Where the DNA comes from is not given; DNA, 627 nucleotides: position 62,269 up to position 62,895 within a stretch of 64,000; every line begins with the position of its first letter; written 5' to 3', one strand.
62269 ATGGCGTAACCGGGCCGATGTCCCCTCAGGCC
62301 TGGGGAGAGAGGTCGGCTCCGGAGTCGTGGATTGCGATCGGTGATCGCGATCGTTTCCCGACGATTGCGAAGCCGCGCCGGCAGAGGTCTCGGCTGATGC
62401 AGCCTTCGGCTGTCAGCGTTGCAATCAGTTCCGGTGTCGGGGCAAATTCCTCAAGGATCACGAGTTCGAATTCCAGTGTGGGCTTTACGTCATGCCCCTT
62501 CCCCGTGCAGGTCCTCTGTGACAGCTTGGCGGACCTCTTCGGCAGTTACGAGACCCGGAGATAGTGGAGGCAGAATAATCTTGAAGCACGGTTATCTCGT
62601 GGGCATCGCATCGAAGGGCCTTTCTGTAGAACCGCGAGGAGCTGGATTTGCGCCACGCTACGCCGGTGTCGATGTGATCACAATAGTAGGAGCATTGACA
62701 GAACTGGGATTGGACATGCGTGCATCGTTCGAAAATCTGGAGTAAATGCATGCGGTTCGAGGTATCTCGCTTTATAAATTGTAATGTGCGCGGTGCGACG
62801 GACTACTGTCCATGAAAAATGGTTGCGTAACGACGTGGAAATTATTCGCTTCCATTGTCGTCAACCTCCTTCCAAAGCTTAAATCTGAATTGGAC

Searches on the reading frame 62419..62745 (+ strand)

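Call 76: search_protein_families(library=pfam, proteins=[window:62419-62745:+], max_evalue=0.01)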
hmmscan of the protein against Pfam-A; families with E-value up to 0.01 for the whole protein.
window:62419-62745:+ (108 aa): 1 family
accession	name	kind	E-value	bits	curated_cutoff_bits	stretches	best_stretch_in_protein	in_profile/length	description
PF00089.32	Trypsin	-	0.0049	17.2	20.6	1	42-72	173-203/220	Trypsin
